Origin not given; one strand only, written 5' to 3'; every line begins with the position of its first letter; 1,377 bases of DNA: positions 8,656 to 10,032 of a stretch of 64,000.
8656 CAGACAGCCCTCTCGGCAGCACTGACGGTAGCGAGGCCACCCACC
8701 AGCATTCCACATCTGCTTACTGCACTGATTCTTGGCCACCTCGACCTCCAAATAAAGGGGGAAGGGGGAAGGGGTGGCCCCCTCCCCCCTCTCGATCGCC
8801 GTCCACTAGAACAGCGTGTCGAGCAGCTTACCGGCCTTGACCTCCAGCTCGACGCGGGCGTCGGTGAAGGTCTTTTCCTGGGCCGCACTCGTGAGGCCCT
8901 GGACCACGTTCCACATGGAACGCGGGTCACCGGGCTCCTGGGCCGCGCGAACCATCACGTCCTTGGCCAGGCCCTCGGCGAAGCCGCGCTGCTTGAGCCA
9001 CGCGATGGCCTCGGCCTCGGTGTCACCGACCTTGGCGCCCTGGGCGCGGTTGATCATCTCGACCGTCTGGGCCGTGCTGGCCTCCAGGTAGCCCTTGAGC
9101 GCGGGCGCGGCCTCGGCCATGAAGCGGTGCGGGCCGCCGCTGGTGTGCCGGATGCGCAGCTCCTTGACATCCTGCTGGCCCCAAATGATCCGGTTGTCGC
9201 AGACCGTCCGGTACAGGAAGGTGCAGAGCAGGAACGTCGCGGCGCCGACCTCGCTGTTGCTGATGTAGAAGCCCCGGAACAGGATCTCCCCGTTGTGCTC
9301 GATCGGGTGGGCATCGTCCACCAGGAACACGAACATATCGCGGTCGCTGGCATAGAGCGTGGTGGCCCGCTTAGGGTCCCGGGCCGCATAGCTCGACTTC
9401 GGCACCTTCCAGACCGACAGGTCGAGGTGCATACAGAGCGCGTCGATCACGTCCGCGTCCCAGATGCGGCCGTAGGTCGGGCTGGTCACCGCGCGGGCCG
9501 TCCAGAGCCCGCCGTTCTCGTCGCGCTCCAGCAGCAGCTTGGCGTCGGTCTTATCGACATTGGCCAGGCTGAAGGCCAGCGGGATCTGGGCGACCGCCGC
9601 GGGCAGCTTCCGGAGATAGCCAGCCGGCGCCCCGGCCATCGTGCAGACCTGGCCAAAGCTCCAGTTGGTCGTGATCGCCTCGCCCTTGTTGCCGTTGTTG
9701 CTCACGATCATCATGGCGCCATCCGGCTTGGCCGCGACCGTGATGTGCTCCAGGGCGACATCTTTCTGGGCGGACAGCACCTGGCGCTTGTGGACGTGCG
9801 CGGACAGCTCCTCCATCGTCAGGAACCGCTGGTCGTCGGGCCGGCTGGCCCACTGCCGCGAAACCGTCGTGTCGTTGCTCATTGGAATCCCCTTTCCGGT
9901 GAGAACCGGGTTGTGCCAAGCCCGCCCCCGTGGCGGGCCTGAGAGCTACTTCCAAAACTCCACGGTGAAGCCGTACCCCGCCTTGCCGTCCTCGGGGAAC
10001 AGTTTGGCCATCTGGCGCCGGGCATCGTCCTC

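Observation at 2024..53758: Family of near-identical promoters with the palindromic operator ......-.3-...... embedded in the spacer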

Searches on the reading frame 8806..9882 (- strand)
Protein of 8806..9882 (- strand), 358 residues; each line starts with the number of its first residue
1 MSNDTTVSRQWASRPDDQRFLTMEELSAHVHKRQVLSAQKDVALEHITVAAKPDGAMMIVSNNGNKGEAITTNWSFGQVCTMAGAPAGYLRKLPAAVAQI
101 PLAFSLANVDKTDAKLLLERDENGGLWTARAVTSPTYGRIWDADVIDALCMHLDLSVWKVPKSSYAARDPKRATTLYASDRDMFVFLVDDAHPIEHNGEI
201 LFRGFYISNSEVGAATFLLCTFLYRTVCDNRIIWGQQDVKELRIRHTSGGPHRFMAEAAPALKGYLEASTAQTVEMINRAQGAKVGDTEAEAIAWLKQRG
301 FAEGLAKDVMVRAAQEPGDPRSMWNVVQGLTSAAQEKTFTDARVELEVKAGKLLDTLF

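Call 18: search_protein_families(library=phrogs, proteins=[window:8806-9882:-], max_evalue=0.01)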
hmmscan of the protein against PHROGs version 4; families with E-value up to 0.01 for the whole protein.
window:8806-9882:- (358 aa): 1 family
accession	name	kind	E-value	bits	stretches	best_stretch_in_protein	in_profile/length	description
phrog_1362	-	unknown function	8.7e-37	128.1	1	15-355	4-384/391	-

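Call 35: find_homologous_proteins(query=window:8806-9882:-, max_evalue=1e-10)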
Query window:8806-9882:- (358 aa): 4944 proteins with E <= 1e-10 among 8000 candidates; the best 120 are listed.
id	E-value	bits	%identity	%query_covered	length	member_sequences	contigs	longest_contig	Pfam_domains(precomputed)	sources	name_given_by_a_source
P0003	9.2e-239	809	100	100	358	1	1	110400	PF06067.17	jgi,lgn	jgi:hypothetical protein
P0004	3.0e-199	679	84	100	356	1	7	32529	PF06067.17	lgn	-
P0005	1.3e-116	408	54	99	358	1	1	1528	-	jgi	jgi:hypothetical protein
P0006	4.7e-115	402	54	98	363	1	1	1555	PF06067.17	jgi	jgi:hypothetical protein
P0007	1.1e-114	401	55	99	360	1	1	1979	-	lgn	-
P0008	4.4e-114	399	55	98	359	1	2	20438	PF06067.17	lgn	-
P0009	2.0e-112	394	55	97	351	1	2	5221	PF06067.17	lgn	-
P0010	2.8e-112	393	51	99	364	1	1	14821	-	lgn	-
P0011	7.7e-112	392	53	98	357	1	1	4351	-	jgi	jgi:hypothetical protein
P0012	8.7e-112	392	53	97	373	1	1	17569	-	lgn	-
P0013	2.0e-111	391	54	99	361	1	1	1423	PF06067.17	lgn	-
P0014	2.8e-111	390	52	99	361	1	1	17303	PF06067.17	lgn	-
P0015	5.7e-111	389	52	100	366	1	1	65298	-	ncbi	-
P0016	6.8e-111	389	53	98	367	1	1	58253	PF06067.17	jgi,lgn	jgi:hypothetical protein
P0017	8.7e-111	388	52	100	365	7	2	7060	PF06067.17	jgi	jgi:hypothetical protein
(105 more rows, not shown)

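Call 36: find_encoding_contigs(protein=P0004, flank=10000, max_places=7)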
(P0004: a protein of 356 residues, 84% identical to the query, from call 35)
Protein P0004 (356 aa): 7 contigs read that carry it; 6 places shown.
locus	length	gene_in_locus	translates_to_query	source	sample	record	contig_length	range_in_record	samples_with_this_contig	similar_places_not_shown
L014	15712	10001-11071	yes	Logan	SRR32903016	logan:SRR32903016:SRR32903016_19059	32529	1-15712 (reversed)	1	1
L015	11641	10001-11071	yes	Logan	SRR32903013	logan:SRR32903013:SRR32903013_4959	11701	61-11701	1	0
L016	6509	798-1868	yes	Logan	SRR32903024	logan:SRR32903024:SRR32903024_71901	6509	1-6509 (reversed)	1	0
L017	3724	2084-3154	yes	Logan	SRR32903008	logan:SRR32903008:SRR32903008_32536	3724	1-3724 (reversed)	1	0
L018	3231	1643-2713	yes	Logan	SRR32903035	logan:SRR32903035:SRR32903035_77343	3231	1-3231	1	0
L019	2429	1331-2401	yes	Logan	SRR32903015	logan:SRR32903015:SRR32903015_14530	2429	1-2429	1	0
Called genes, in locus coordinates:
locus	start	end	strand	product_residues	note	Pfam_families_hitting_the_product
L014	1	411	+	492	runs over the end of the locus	-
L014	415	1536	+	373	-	PF00154:RecA_N, PF06745:ATPase (weak)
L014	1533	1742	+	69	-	-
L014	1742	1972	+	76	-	-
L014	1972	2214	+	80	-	PF09723:Zn_ribbon_8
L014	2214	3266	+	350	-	-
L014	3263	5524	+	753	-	PF02463:SMC_N, PF13476:AAA_23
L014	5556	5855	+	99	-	-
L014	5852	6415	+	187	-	PF02075:RuvC (weak)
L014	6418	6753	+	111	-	-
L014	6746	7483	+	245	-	-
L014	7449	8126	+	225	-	-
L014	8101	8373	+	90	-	-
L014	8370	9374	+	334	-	-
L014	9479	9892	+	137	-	PF00877:NLPC_P60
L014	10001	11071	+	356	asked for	PF06067:DUF932 (weak)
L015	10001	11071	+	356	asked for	PF06067:DUF932 (weak)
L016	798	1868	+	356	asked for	PF06067:DUF932 (weak)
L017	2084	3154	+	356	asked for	PF06067:DUF932 (weak)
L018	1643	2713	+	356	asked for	PF06067:DUF932 (weak)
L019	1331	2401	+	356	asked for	PF06067:DUF932 (weak)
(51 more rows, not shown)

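Call 37: find_encoding_contigs(protein=P0003, flank=10000, max_places=3)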
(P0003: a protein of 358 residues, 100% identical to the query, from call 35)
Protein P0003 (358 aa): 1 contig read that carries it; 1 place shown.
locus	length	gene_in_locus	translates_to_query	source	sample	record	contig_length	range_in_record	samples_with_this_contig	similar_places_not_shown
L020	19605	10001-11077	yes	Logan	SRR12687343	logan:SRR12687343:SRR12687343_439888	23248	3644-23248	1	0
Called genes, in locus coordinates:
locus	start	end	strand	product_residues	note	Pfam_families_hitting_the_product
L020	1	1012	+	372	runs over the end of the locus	PF00154:RecA_N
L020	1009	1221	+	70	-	PF11753:DUF3310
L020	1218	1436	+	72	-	-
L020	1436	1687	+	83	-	-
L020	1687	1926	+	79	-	PF09723:Zn_ribbon_8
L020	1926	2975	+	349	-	-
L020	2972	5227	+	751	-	PF02463:SMC_N, PF13476:AAA_23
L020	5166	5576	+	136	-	-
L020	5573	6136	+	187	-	PF02075:RuvC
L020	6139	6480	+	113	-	-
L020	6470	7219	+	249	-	-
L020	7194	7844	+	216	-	-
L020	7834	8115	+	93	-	-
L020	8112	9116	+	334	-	-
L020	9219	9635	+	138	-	PF00877:NLPC_P60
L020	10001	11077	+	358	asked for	PF06067:DUF932 (weak)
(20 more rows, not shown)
